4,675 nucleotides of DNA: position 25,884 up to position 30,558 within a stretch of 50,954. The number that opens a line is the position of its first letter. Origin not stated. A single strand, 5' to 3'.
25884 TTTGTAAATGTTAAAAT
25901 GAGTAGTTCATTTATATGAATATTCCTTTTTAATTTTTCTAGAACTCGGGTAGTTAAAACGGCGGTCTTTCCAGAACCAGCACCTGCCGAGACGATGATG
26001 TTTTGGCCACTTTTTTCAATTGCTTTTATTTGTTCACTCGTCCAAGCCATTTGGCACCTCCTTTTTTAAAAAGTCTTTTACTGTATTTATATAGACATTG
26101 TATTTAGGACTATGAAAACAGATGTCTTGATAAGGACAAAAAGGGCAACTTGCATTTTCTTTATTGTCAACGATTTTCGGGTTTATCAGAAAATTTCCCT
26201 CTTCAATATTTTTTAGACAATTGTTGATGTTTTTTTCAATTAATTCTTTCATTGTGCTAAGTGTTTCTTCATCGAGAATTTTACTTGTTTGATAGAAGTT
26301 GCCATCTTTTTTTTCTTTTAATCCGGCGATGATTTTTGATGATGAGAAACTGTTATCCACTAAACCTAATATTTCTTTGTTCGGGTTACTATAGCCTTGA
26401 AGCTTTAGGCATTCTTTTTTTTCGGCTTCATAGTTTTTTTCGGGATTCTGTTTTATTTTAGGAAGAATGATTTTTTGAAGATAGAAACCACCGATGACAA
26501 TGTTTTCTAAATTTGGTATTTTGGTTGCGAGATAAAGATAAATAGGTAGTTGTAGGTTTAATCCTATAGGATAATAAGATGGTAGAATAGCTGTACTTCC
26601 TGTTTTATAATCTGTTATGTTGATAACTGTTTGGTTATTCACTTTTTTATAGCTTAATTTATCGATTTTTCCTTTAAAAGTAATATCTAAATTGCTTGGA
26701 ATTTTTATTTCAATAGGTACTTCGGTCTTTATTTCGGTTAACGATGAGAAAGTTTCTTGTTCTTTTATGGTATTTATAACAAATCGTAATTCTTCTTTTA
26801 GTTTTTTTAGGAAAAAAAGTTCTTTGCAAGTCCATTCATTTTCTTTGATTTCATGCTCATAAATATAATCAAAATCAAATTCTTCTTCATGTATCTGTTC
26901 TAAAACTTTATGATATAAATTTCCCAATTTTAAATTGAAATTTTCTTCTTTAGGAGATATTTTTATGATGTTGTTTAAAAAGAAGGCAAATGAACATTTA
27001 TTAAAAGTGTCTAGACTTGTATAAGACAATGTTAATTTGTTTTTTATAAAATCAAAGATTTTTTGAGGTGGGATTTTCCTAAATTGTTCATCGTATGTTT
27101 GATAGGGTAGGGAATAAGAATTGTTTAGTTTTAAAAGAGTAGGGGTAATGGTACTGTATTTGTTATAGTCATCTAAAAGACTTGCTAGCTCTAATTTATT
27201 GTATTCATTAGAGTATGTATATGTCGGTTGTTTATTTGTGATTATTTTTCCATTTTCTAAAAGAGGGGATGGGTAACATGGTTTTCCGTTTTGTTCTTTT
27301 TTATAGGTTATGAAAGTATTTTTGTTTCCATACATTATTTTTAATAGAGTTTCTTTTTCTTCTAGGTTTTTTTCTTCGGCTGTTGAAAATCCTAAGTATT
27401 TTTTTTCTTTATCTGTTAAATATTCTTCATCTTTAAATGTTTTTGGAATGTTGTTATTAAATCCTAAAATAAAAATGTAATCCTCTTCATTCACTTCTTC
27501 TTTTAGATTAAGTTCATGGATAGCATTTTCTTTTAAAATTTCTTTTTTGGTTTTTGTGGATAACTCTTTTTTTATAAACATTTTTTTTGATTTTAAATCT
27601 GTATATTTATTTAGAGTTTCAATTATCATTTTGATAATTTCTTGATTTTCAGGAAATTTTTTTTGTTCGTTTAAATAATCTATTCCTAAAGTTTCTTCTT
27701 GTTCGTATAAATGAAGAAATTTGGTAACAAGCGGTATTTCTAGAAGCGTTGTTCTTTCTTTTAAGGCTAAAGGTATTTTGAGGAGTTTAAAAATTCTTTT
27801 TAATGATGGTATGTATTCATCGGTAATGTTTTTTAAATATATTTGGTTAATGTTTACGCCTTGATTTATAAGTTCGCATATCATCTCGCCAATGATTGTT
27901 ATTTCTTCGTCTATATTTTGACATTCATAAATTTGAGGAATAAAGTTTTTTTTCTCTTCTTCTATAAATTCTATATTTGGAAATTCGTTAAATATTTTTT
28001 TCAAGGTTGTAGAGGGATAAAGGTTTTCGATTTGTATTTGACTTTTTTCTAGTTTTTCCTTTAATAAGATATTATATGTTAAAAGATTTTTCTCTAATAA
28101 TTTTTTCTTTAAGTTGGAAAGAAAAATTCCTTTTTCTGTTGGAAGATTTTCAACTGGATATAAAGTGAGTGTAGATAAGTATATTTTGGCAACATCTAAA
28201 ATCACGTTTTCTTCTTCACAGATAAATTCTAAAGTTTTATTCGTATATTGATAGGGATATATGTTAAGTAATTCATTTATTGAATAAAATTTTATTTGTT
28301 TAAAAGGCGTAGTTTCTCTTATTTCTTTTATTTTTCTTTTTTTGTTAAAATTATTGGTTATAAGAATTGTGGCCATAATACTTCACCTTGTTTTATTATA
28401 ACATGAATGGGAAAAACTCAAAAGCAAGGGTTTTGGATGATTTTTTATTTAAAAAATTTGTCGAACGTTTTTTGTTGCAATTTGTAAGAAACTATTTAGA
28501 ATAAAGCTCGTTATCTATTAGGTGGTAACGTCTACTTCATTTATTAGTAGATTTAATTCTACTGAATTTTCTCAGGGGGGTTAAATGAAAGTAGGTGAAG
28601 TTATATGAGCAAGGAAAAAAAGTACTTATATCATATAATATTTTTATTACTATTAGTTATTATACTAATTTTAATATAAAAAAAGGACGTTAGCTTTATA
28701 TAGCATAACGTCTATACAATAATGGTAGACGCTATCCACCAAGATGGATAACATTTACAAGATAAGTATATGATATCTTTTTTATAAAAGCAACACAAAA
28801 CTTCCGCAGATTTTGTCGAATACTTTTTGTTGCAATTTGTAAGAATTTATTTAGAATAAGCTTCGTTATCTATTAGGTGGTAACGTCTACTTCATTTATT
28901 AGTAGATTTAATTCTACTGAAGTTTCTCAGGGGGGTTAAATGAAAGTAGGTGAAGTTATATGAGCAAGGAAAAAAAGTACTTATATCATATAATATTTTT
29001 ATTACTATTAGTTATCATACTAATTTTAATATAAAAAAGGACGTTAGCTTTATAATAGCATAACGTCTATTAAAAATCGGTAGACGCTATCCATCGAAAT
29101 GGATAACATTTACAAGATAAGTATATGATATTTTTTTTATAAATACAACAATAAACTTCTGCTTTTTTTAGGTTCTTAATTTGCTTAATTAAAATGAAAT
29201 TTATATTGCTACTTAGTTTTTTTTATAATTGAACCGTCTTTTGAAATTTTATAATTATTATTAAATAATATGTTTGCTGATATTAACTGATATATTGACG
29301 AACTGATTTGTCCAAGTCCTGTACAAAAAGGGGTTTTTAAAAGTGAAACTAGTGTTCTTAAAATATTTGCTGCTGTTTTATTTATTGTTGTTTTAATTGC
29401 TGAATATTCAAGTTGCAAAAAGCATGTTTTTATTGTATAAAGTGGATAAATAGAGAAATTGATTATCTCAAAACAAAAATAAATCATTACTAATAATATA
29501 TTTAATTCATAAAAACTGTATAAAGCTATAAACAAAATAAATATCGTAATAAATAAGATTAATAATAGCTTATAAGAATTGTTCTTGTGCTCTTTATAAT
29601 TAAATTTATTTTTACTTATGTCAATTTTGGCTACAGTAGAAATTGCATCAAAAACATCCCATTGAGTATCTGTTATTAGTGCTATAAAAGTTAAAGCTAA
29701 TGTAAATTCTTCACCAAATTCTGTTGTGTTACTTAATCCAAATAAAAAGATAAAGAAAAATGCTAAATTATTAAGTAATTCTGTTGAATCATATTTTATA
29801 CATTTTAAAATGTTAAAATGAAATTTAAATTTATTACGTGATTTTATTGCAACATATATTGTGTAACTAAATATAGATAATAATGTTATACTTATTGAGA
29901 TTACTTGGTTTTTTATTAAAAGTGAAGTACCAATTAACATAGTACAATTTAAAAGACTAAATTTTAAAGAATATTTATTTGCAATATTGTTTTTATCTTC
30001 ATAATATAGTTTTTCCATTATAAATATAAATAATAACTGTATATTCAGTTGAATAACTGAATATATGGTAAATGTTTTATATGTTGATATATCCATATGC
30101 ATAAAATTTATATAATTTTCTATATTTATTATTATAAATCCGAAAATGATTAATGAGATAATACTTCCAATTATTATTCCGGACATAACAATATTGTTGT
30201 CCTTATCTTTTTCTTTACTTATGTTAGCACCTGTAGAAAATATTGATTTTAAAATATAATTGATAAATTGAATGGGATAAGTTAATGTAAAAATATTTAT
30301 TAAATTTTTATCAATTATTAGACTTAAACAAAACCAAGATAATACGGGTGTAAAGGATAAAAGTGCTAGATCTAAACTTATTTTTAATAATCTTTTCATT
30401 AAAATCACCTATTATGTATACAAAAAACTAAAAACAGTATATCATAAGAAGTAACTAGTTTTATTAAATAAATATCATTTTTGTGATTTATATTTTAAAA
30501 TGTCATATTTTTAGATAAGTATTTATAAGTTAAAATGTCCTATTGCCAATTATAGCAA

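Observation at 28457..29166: Tandem pair of 355-bp modules each encoding a 24-aa hydrophobic peptide: a type I toxin-antitoxin-like system missed by ORF calling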

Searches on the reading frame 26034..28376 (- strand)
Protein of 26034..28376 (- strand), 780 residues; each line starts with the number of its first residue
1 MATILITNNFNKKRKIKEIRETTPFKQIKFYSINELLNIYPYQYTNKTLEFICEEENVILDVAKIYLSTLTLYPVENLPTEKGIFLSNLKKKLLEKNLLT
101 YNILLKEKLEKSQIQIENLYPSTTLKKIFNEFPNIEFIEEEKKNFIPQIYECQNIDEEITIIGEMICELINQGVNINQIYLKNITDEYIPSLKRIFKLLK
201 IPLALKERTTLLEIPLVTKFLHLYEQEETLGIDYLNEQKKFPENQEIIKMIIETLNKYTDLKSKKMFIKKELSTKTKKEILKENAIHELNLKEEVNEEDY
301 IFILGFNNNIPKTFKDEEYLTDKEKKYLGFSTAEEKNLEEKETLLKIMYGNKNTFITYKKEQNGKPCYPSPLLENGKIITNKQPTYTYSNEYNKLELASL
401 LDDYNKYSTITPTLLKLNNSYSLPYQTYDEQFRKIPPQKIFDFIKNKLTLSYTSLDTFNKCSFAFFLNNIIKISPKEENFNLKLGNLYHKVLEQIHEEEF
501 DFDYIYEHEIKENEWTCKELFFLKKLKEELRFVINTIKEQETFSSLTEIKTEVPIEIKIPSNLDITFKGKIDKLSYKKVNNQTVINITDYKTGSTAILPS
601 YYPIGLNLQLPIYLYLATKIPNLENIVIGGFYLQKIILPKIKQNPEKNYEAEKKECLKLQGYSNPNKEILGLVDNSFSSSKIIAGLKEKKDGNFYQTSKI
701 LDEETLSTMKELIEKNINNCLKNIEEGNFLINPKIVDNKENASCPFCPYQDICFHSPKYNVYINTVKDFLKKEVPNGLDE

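Call 12: search_protein_families(library=pfam, proteins=[window:26034-28376:-])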
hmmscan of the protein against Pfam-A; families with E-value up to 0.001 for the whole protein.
window:26034-28376:- (780 aa): 1 family
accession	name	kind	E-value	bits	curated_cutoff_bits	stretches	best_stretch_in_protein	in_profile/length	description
PF12705.13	PDDEXK_1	-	7.2e-26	92.1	22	1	449-753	1-246/247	PD-(D/E)XK nuclease superfamily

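Call 14: find_encoding_contigs(protein=window:26034-28376:-, flank=3000, max_places=6)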
Protein window:26034-28376:- (780 aa): 3 contigs read that carry it; 2 places shown.
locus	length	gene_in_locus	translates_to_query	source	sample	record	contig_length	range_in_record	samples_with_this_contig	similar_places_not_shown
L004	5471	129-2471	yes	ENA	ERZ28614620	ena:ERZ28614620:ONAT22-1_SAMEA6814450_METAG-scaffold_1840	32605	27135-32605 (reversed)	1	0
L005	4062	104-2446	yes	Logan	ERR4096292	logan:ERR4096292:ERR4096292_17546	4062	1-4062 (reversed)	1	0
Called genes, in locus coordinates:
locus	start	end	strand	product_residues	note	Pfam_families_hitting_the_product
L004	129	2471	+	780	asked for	PF12705:PDDEXK_1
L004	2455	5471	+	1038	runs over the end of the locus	PF00580:UvrD-helicase, PF01443:Viral_helicase1 (faint), PF13245:AAA_19, PF13361:UvrD_C, PF13538:UvrD_C_2 (faint)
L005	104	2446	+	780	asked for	PF12705:PDDEXK_1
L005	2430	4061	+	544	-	?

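Call 16: find_related_loci(query=window:26034-28376:-, collection=genome_contigs, flank=6000)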
Query window:26034-28376:- (780 aa) in genome_contigs; peptide patterns used: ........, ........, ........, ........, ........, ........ (x = any residue, [..] = any of these).
107 stretches matched a pattern; 2 encode a relative of the query (tblastn E <= 1e-3); 2 distinct loci.
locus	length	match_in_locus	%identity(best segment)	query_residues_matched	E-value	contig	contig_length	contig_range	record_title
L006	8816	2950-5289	61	1-780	0e+0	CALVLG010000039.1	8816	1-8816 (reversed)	MAG: uncultured Bacilli bacterium isolate BRZ_IK__bin31 genome assembly, contig: BRZ_IK__NODE_9400_length_8816_cov_5.411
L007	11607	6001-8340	52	1-780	0e+0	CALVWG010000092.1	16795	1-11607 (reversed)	MAG: uncultured Bacilli bacterium isolate E07__bin156 genome assembly, contig: E07__k127_822036, whole genome shotgun se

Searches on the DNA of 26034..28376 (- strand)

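Call 38: search_rna_families(sources=[L006, L018, L029, L057, L058, L063, L066, L069, L084, L085, L087, L108, L115, L124], threshold=gathering)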
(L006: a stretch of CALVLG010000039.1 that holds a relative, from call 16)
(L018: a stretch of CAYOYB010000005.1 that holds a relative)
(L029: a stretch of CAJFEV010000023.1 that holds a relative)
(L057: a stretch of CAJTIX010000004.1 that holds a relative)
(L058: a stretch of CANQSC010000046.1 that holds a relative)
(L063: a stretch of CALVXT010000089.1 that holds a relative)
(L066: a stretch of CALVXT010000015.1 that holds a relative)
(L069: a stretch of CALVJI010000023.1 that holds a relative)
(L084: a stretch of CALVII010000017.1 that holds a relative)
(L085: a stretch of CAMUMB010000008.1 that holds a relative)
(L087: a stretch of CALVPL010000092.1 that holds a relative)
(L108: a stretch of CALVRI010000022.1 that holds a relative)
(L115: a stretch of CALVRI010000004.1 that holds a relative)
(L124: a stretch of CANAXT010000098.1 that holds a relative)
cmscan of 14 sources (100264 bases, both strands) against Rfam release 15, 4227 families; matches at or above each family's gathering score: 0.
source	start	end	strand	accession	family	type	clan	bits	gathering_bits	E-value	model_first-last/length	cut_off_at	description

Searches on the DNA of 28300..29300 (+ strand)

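Call 5: search_rna_families(source=window, start=28300, end=29300, threshold=evalue, max_evalue=10, show_alignments=3)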
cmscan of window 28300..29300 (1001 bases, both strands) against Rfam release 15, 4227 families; matches with E-value up to 10: 7.
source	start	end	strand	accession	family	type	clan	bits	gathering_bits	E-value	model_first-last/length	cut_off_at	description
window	28419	28477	+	RF00394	SNORA4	Gene; snRNA; snoRNA; HACA-box;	CL00023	20.6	56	2.5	6-64/141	no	Small nucleolar RNA SNORA4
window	29207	29244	-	RF00522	PreQ1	Cis-reg; riboswitch;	-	18.8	39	0.47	1-45/45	no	PreQ1 (pre queuosine) riboswitch aptamer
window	29008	29034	+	RF01105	SBWMV2_UPD-PKl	Cis-reg;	-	18.8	39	9.6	1-27/27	no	Pseudoknot of upstream pseudoknot domain (UPD) of the 3'UTR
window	28678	28796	-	RF04182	GibS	Gene; sRNA;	-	18.2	115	8.7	1-142/142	no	GibS sRNA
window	29080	29140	-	RF01822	RsaJ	Gene; sRNA;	-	17.6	100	0.14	227-287/287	no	RNA Staph. aureus A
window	28493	28544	-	RF01123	sR35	Gene; snRNA; snoRNA; CD-box;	-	14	60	1.2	1-57/57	no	Small nucleolar RNA sR35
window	28848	28899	-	RF01123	sR35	Gene; snRNA; snoRNA; CD-box;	-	12.6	60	3.1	1-57/57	no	Small nucleolar RNA sR35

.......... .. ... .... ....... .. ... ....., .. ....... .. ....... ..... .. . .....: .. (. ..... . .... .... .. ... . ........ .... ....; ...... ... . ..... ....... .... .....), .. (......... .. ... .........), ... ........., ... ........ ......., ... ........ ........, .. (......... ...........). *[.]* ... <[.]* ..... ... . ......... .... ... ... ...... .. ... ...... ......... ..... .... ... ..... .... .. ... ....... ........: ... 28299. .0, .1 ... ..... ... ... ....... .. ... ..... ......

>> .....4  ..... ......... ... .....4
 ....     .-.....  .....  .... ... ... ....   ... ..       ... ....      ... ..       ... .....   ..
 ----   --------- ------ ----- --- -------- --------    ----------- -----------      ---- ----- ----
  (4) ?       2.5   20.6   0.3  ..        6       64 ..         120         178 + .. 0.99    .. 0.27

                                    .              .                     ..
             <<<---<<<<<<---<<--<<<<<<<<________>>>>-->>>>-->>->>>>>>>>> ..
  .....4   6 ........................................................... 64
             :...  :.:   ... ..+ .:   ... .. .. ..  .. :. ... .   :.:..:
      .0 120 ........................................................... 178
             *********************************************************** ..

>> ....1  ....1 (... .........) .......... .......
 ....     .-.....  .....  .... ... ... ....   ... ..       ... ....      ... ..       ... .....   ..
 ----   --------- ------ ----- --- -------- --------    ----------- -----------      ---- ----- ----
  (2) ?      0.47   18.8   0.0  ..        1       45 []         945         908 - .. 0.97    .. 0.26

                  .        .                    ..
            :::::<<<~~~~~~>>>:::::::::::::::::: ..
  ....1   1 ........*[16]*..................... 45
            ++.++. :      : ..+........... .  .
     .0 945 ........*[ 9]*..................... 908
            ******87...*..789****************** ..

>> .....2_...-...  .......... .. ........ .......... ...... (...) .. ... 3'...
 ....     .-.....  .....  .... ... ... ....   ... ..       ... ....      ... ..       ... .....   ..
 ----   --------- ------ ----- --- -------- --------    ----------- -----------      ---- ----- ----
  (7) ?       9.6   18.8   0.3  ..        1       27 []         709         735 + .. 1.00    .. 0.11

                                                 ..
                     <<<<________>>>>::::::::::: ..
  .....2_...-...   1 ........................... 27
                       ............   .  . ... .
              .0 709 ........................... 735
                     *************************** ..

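Call 10: search_dna_similar(query=window:28457-28811:+, collection=plasmids, mode=distant, max_evalue=0.01)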
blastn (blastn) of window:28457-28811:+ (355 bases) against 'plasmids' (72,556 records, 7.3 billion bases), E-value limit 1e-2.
No match.

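Call 11: search_dna_similar(query=window:28457-28811:+, collection=phages, mode=distant, max_evalue=0.01)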
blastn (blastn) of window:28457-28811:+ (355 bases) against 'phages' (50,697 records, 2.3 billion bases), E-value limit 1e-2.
No match.

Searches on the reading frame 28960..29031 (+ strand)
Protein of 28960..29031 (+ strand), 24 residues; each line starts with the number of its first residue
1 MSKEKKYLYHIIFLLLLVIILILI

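Call 27: search_protein_families(library=pfam, proteins=[window:28960-29031:+], max_evalue=10)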
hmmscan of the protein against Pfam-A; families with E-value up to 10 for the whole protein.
seq(24 aa): 0 families

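Call 28: search_protein_families(library=ncbifam, proteins=[window:28960-29031:+], max_evalue=10)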
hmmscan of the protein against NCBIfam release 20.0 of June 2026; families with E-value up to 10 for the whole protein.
seq(24 aa): 1 family
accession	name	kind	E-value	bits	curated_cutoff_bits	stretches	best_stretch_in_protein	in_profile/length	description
NF045993.1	MAG0130_MAG3770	subfamily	0.049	13.6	85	1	2-23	14-35/140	MAG0130/MAG3770 family membrane protein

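Call 29: find_related_loci(query=A2, collection=genome_contigs, flank=1500)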
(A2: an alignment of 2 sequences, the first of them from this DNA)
Query A2 (24 aa) in genome_contigs; peptide patterns used: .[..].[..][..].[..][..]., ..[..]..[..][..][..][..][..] (x = any residue, [..] = any of these).
599 stretches matched a pattern, but none encodes a relative of the query by tblastn (E <= 1e-3).

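Call 41: search_protein_families(library=pfam, alignment_id=A3, max_evalue=1)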
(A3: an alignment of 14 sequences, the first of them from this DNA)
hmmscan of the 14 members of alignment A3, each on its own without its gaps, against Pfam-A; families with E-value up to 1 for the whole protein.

A. member 1, seq(24 aa): 0 families

B. families by the number of members that match (of 14 scanned): 6 families
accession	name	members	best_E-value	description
PF04790.18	Sarcoglycan_1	6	0.17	Sarcoglycan complex subunit protein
PF05739.25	SNARE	6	0.18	SNARE domain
PF07127.16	Nodulin_late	2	0.26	Late nodulin domain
PF17561.7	TssO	1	0.058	Type VI secretion system, TssO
PF09889.16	DUF2116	1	0.63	Probable treble clef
PF14341.11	PilX_N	1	0.7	PilX N-terminal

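Call 42: search_protein_families(library=ncbifam, alignment_id=A3, max_evalue=1)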
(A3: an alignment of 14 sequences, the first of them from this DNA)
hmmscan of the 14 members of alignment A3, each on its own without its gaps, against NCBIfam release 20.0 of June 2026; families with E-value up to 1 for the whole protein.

A. member 1, seq(24 aa): 1 family
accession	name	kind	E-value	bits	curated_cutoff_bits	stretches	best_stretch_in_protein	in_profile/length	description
NF045993.1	MAG0130_MAG3770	subfamily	0.049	13.6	85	1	2-23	14-35/140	MAG0130/MAG3770 family membrane protein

B. families by the number of members that match (of 14 scanned): 7 families
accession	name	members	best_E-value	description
TIGR04313.1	aro_clust_Mycop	3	0.24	aromatic motif membrane protein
NF008482.1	PRK11383.1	2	0.06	inner membrane protein YiaA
NF045993.1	MAG0130_MAG3770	1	0.049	MAG0130/MAG3770 family membrane protein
NF033218.1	anchor_AmaP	1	0.12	alkaline shock response membrane anchor protein AmaP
NF045999.1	MAG1140_fam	1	0.12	MAG1140 family protein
NF038277.1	accessory_MacP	1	0.43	cell wall synthase accessory phosphoprotein MacP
NF053819.1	EF0750_LPXTG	1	0.63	EF2685/EF0750 family sortase-dependent surface protein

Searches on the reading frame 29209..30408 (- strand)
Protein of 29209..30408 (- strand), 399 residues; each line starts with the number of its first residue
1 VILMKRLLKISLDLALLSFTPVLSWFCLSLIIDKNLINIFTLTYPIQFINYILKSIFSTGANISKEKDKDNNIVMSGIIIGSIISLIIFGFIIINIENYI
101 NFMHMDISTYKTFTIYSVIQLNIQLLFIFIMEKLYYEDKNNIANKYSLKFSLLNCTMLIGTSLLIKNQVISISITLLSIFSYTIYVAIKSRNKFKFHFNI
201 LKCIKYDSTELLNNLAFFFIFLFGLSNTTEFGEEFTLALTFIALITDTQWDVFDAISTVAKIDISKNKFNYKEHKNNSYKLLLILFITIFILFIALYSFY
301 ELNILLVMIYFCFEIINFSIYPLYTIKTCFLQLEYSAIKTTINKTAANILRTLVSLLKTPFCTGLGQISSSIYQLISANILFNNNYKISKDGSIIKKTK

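Call 12: search_protein_families(library=pfam, proteins=[window:29209-30408:-])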
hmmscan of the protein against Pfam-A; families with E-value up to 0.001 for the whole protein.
window:29209-30408:- (399 aa): 0 families

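Call 15: find_encoding_contigs(protein=window:29209-30408:-, flank=3000, max_places=6)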
Protein window:29209-30408:- (399 aa): no gene with exactly this product is on record in the collection.
